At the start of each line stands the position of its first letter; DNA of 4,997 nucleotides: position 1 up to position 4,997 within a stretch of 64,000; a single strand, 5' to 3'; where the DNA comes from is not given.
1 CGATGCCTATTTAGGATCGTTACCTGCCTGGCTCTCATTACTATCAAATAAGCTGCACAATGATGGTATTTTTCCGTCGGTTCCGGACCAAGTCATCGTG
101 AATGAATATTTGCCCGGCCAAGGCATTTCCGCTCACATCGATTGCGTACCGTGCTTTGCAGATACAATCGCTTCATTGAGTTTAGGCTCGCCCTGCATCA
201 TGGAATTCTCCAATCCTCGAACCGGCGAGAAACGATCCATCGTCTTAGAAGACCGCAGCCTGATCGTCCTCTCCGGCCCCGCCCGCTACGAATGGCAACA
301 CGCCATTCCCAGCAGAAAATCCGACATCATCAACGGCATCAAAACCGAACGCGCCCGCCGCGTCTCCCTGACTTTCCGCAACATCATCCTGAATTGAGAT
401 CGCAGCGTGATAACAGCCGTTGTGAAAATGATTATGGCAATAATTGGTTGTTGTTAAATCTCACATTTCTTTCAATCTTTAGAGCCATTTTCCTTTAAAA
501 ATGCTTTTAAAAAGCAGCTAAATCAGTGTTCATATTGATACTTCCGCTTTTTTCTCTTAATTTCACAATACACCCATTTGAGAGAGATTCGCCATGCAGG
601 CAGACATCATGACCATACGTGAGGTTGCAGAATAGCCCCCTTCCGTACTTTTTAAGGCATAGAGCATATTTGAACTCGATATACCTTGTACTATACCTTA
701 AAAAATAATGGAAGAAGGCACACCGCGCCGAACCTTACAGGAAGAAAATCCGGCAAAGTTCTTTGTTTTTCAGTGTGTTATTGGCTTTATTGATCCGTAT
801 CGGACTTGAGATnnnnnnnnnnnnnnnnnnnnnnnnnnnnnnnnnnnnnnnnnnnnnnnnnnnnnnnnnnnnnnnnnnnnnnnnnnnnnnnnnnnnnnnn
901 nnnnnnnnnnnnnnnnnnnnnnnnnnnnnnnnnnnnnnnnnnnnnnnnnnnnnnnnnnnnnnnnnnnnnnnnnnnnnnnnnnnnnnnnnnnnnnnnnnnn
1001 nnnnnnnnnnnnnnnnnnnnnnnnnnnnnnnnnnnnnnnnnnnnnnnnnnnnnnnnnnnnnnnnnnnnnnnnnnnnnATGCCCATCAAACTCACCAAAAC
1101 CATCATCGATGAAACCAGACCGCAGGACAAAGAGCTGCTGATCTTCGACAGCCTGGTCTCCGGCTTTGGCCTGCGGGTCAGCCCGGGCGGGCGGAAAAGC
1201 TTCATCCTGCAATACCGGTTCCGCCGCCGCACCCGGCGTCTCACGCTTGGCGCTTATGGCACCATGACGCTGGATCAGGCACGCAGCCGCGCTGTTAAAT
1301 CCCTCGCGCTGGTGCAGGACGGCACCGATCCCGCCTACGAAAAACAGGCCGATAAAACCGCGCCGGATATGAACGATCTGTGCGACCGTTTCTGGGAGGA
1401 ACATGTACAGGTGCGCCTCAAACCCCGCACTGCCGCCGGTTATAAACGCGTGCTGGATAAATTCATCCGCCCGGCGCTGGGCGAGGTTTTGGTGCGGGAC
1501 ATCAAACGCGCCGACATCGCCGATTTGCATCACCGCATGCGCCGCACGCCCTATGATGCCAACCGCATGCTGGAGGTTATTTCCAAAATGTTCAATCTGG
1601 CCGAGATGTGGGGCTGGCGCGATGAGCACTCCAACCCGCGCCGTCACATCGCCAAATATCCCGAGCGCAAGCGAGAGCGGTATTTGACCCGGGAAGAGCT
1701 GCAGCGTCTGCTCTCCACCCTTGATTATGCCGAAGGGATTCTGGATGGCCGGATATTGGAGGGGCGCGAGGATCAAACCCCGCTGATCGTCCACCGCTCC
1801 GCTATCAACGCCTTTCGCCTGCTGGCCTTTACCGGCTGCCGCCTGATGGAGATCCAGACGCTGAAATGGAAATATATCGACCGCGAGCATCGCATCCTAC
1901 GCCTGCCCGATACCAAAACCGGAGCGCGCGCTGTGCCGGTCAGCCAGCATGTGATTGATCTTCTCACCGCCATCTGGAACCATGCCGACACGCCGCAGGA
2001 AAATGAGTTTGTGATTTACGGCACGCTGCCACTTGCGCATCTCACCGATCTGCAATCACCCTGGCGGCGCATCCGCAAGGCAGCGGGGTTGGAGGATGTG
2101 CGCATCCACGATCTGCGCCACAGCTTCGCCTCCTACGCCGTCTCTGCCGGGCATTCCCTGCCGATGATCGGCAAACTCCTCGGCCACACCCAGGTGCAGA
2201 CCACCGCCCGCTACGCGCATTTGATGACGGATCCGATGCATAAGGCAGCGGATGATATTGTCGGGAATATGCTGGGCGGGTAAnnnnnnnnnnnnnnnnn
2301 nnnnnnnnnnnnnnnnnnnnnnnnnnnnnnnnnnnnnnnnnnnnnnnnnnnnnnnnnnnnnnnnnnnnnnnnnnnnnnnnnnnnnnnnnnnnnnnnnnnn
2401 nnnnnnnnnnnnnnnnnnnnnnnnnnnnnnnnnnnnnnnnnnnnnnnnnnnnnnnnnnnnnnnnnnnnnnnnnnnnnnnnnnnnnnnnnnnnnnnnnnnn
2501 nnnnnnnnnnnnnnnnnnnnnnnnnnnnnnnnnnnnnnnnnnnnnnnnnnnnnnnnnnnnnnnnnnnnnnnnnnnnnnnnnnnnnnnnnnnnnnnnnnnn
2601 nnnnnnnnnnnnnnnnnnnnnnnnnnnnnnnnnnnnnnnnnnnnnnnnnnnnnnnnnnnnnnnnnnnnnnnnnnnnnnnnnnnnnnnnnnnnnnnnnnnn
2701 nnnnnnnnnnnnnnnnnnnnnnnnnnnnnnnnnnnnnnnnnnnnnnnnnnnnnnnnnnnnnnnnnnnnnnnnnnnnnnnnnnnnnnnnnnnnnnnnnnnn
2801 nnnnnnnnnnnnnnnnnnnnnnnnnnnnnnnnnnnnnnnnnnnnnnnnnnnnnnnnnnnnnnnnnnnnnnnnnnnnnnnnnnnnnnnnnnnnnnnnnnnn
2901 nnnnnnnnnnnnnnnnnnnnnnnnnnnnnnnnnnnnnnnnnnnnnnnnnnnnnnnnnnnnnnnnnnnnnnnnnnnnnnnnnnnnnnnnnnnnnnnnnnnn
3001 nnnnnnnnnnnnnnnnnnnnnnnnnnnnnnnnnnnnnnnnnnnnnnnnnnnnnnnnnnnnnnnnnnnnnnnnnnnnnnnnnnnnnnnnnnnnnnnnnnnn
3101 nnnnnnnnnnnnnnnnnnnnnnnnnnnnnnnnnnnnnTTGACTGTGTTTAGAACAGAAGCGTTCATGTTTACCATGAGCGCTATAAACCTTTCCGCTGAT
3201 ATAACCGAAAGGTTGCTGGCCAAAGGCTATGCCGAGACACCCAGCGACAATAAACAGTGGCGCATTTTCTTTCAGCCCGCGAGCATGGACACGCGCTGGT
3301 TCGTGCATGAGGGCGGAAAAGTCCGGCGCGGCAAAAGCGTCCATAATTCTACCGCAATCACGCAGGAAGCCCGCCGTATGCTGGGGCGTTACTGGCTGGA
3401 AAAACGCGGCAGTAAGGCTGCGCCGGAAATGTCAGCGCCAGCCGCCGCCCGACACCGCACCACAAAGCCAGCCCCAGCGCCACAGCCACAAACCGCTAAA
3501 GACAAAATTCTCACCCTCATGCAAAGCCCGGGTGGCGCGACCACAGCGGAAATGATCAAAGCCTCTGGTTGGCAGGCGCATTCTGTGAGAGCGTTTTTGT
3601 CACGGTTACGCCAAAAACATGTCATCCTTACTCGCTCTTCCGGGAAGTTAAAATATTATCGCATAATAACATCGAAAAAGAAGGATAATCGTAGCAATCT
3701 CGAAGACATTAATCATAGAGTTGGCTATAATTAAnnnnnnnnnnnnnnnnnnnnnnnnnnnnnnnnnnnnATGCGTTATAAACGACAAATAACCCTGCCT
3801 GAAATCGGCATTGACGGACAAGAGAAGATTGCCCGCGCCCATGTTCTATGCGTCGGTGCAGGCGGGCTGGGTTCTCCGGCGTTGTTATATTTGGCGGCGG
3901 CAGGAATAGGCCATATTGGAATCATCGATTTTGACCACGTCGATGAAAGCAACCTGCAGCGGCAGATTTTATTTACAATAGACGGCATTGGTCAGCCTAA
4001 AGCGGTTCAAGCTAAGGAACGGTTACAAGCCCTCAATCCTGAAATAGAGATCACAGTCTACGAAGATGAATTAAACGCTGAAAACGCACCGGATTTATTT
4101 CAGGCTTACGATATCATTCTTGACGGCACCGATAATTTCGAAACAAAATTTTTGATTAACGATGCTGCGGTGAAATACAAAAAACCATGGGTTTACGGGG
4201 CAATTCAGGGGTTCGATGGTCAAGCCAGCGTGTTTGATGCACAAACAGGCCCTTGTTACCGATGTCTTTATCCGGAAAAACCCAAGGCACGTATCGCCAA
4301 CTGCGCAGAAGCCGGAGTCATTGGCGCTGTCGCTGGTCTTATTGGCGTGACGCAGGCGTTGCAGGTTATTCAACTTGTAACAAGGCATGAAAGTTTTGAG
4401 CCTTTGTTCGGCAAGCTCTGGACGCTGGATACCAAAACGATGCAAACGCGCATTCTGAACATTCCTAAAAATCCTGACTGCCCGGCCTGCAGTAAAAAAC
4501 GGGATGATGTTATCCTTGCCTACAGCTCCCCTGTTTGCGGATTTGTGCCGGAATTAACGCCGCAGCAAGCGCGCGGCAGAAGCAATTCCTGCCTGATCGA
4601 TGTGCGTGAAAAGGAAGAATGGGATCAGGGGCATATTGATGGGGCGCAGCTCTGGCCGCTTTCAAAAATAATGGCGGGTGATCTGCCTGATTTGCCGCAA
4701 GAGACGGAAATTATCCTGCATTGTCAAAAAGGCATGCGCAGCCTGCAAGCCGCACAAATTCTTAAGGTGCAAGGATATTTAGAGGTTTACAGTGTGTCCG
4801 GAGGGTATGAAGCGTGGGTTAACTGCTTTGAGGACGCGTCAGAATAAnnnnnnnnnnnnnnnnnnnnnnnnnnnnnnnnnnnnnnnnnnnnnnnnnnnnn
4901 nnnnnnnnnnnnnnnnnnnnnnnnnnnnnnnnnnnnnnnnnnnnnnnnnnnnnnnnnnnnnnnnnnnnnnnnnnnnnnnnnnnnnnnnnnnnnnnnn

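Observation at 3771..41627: A self-contained go-anaerobic kit carried as mobile cargo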

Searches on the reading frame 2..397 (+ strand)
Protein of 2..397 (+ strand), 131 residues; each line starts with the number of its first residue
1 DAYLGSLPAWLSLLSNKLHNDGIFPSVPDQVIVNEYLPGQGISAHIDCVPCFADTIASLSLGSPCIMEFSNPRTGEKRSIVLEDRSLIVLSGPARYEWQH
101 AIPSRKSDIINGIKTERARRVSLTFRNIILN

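Call 57: search_protein_families(library=ncbifam, proteins=[window:2-397:+], max_evalue=0.00001)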
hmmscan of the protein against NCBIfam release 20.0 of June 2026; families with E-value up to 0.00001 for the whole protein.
window:2-397:+ (131 aa): 2 families
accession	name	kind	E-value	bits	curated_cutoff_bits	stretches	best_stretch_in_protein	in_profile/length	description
NF011930.0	PRK15401.1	equivalog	1.8e-09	37.4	267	1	7-127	93-212/214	DNA oxidative demethylase AlkB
TIGR00568.1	alkb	equivalog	6e-07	29.6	231.05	1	27-97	97-169/173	alkylated DNA repair protein AlkB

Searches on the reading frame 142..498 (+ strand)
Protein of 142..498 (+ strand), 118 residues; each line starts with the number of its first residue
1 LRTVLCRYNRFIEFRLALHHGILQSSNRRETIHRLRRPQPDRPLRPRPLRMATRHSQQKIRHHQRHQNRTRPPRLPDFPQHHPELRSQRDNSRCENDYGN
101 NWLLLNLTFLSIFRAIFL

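Call 13: search_protein_families(library=ncbifam, proteins=[window:142-498:+], max_evalue=0.000001)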
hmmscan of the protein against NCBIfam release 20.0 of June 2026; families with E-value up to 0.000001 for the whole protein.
window:142-498:+ (118 aa): 0 families

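Call 19: find_encoding_contigs(protein=window:142-498:+, flank=10000, max_places=10)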
Protein window:142-498:+ (118 aa): no gene with exactly this product is on record in the collection.
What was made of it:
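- Tried and rejected: The left-flank ORF is not on record (call 19).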

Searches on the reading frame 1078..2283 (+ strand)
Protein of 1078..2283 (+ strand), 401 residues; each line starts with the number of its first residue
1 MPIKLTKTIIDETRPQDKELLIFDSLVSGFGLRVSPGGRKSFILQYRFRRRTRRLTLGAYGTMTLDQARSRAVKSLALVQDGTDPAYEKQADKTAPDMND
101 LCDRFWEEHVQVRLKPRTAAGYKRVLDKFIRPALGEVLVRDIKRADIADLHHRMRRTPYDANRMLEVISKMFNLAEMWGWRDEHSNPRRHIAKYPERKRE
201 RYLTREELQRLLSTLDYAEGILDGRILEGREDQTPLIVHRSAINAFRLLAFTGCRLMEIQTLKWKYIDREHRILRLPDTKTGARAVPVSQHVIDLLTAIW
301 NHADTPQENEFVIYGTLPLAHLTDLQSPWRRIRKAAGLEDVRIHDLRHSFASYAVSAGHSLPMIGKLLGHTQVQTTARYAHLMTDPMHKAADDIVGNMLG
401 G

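Call 4: search_protein_families(library=ncbifam, proteins=[window:1078-2283:+], max_evalue=0.00001)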
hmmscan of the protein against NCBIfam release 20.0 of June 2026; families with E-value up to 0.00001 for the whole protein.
window:1078-2283:+ (401 aa): 8 families
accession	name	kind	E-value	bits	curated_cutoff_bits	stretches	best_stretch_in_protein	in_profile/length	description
NF040815.2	recomb_XerA_Arch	equivalog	1.4e-28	100.2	220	1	113-389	11-261/263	site-specific tyrosine recombinase/integron integrase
TIGR02225.1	recomb_XerD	equivalog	1.8e-20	73.5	329.6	1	112-390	11-282/290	site-specific tyrosine recombinase XerD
NF001399.0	PRK00283.1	subfamily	7.3e-19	68.1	279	1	113-390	21-291/300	tyrosine recombinase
TIGR02224.1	recomb_XerC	equivalog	1.7e-17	63.8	335.15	1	245-389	133-284/295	tyrosine recombinase XerC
TIGR02249.1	integrase_gron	subfamily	2.3e-12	46.9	265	1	325-384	242-302/315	integron integrase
NF003462.0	PRK05084.1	equivalog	2.4e-08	33.1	267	1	341-394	303-356/360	tyrosine recombinase XerS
NF007246.0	PRK09692.1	domain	4e-08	32.3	434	1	5-182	8-192/413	integrase domain-containing protein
NF002331.0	PRK01287.1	subfamily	1.9e-07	30.4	371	1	225-382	149-312/365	site-specific tyrosine recombinase XerC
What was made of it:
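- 1078..2283 (+): P4-type tyrosine integrase. Tyrosine recombinase models (call 4).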

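Call 15: find_encoding_contigs(protein=window:1078-2283:+, flank=10000, max_places=8)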
Protein window:1078-2283:+ (401 aa): 8 contigs read that carry it; 6 places shown.
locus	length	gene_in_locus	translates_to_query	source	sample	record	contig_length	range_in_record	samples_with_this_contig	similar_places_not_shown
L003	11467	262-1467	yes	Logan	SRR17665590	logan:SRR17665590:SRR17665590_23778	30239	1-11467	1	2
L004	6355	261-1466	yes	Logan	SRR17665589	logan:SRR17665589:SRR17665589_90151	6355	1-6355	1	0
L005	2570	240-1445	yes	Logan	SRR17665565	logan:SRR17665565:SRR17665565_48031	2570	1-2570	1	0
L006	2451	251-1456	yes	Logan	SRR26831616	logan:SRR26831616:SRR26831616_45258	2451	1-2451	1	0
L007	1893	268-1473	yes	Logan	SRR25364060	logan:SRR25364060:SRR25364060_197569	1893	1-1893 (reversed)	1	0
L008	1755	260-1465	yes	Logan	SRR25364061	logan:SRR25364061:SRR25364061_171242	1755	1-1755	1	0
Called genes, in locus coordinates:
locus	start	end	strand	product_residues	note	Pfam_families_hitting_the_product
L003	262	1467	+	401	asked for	PF13356:Arm-DNA-bind_3, PF14659:Phage_int_SAM_3, PF22022:Phage_int_M (weak), PF00589:Phage_integrase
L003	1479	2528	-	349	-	-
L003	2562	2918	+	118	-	PF11994:DUF3489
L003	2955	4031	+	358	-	PF00899:ThiF, PF00581:Rhodanese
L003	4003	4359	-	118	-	PF04304:DUF454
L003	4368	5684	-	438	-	-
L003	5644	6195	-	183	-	PF00989:PAS (weak), PF13426:PAS_9, PF08447:PAS_3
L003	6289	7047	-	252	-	PF01925:TauE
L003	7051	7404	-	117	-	-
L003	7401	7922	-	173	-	PF12804:NTP_transf_3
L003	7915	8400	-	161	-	PF02391:MoaE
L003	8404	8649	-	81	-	PF02597:ThiS (weak)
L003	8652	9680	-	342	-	PF01967:MoaC, PF00994:MoCF_biosynth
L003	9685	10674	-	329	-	PF04055:Radical_SAM, PF13353:Fer4_12, PF06463:Mob_synth_C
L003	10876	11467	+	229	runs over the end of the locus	PF07298:NnrU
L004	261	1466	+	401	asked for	PF13356:Arm-DNA-bind_3, PF14659:Phage_int_SAM_3, PF22022:Phage_int_M (weak), PF00589:Phage_integrase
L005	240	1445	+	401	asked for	PF13356:Arm-DNA-bind_3, PF14659:Phage_int_SAM_3, PF22022:Phage_int_M (weak), PF00589:Phage_integrase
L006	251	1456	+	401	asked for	PF13356:Arm-DNA-bind_3, PF14659:Phage_int_SAM_3, PF22022:Phage_int_M (weak), PF00589:Phage_integrase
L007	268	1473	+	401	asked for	PF13356:Arm-DNA-bind_3, PF14659:Phage_int_SAM_3, PF22022:Phage_int_M (weak), PF00589:Phage_integrase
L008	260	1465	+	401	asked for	PF13356:Arm-DNA-bind_3, PF14659:Phage_int_SAM_3, PF22022:Phage_int_M (weak), PF00589:Phage_integrase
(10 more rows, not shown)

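Call 66: search_protein_families(library=phrogs, proteins=[window:1078-2283:+], max_evalue=0.001)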
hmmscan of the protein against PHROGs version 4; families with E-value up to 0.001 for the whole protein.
window:1078-2283:+ (401 aa): 9 families
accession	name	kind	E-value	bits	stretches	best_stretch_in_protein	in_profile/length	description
phrog_1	-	integration and excision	3.6e-66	225.7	1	4-393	92-446/611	integrase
phrog_216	-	integration and excision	1.3e-26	94.4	1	190-392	43-234/301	integrase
phrog_3423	-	unknown function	4.2e-19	70.1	1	3-127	6-130/157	-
phrog_35951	-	unknown function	4.1e-10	41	1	323-392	3-72/97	-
phrog_7685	-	integration and excision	1.5e-09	38.8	1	279-396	124-236/240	integrase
phrog_7269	-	integration and excision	3.7e-08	34.2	1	330-390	18-77/89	integrase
phrog_25190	-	integration and excision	1.4e-05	26.4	1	305-388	16-95/109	integrase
phrog_34557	-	integration and excision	0.00022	22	1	330-393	115-176/183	integrase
phrog_23271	-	unknown function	0.0005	21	1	341-381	9-49/67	-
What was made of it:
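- Integrase domains (calls 4, 15, 66).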

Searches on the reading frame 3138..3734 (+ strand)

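Call 9: search_protein_families(library=pfam, proteins=[window:3138-3734:+], max_evalue=0.001)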
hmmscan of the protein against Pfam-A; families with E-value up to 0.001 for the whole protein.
window:3138-3734:+ (198 aa): 1 family
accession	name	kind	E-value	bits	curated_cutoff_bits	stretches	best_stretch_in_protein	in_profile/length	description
PF11994.14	DUF3489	-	4.8e-15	55.8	29.5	1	116-175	4-67/68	Protein of unknown function (DUF3489)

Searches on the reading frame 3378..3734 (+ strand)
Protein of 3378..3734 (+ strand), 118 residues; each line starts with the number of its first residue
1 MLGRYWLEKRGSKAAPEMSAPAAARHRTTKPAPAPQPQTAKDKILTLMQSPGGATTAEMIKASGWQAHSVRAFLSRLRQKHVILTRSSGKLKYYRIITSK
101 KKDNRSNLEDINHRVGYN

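Call 66: search_protein_families(library=phrogs, proteins=[window:3378-3734:+], max_evalue=0.001)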
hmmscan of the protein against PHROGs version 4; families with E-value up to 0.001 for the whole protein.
window:3378-3734:+ (118 aa): 4 families
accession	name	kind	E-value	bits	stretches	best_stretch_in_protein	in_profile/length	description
phrog_10315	-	unknown function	7.1e-10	40.5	1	17-97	85-172/177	-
phrog_31231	-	unknown function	2.7e-07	32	1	23-81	53-112/138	-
phrog_1077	-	transcription regulation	2.5e-05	25.7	1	57-111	31-85/126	transcriptional regulator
phrog_142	-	moron, auxiliary metabolic gene and host takeover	0.00023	22.2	1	36-103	9-77/116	Ren-like exclusion protein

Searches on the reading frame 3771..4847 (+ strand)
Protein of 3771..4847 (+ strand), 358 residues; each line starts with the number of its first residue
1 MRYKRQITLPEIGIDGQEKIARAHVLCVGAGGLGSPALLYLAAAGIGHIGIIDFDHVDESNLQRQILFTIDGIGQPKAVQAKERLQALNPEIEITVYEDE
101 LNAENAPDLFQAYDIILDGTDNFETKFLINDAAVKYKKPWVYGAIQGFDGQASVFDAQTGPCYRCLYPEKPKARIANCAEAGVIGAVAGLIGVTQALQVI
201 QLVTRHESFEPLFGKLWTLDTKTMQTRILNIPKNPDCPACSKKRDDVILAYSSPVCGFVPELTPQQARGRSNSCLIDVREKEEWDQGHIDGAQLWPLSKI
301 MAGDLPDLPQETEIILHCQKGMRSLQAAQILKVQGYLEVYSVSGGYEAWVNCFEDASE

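Call 4: search_protein_families(library=ncbifam, proteins=[window:3771-4847:+], max_evalue=0.00001)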
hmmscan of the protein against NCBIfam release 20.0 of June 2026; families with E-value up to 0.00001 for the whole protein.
window:3771-4847:+ (358 aa): 27 families (the best 25 are shown)
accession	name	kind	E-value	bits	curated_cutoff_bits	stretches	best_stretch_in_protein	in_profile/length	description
NF006444.0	PRK08762.1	equivalog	1.6e-113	379.3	449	2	2-245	127-372/387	molybdopterin-synthase adenylyltransferase MoeB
NF005902.0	PRK07878.1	equivalog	1.1e-101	340.6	647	1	2-354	22-386/392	adenylyltransferase/sulfurtransferase MoeZ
NF005646.0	PRK07411.1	equivalog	1.3e-96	324.1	633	1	2-352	18-382/390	molybdopterin-synthase adenylyltransferase MoeB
NF004281.0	PRK05690.1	subfamily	6.3e-78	261.5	266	1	1-241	11-249/250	molybdopterin-synthase adenylyltransferase MoeB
TIGR02356.1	adenyl_thiF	equivalog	1.8e-77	259.3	275.25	1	2-202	1-202/203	thiazole biosynthesis adenylyltransferase ThiF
NF047750.1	SAMPActivE1UbaA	equivalog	4e-71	239.5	450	1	2-244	12-252/270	SAMP-activating enzyme E1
NF004111.0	PRK05600.1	equivalog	9e-65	219.2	437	1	2-326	21-347/371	ThiF family adenylyltransferase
TIGR02355.1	moeB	equivalog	1.6e-60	204.5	376.55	1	1-240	3-240/240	molybdopterin-synthase adenylyltransferase MoeB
NF009123.0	PRK12475.1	subfamily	1.5e-53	182.3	510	1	2-252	4-255/338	MoeB/ThiF family adenylyltransferase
NF006204.0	PRK08328.1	equivalog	3.5e-46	157.6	339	1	2-225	9-225/231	hypothetical protein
NF006395.0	PRK08644.1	equivalog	6.9e-31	107.5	159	1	17-140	25-149/215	sulfur carrier protein ThiS adenylyltransferase ThiF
TIGR02354.1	thiF_fam2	equivalog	3.9e-25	88.9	152.2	1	18-138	17-136/200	thiamine biosynthesis protein ThiF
NF006077.0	PRK08223.1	equivalog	7.7e-20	71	266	1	12-157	18-165/296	hypothetical protein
NF011696.0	PRK15116.1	equivalog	4e-19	69.3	304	1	18-142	26-151/268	tRNA cyclic N6-threonylcarbamoyladenosine(37) synthase TcdA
NF011424.0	PRK14851.1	subfamily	7.2e-18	63.9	1170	1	15-125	36-146/679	hypothetical protein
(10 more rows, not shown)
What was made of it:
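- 3771..4847 (+): moeB fused to a rhodanese domain. MoeB models (379 and 341 bits) plus a rhodanese/GlpE stretch at residues 266-353 (call 4).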

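Call 37: find_encoding_contigs(protein=window:3771-4847:+, flank=10000, max_places=10)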
Protein window:3771-4847:+ (358 aa): 7 contigs read that carry it; 5 places shown.
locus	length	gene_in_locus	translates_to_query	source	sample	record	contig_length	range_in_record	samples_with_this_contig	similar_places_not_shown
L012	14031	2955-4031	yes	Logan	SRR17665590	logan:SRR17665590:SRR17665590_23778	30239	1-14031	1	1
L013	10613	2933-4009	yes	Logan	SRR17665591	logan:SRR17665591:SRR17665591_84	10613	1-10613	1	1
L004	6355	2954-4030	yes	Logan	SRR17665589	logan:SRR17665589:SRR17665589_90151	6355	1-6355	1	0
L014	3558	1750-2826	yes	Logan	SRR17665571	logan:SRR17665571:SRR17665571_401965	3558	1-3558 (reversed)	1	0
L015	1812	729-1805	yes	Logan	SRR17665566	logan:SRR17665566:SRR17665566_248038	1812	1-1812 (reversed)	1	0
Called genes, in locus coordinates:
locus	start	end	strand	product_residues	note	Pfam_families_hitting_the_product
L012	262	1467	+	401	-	PF13356:Arm-DNA-bind_3, PF14659:Phage_int_SAM_3, PF22022:Phage_int_M (weak), PF00589:Phage_integrase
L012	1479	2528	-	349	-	-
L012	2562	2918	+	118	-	PF11994:DUF3489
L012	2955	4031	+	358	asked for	PF00899:ThiF, PF00581:Rhodanese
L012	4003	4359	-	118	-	PF04304:DUF454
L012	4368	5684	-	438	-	-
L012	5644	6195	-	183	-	PF00989:PAS (weak), PF13426:PAS_9, PF08447:PAS_3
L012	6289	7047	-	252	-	PF01925:TauE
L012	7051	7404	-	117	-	-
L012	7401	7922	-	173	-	PF12804:NTP_transf_3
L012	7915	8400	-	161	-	PF02391:MoaE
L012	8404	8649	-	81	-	PF02597:ThiS (weak)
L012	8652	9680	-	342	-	PF01967:MoaC, PF00994:MoCF_biosynth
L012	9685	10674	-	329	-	PF04055:Radical_SAM, PF13353:Fer4_12, PF06463:Mob_synth_C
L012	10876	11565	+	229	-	PF07298:NnrU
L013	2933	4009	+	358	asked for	PF00899:ThiF, PF00581:Rhodanese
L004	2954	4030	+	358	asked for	PF00899:ThiF, PF00581:Rhodanese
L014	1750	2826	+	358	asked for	PF00899:ThiF, PF00581:Rhodanese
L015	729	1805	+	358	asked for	PF00899:ThiF, PF00581:Rhodanese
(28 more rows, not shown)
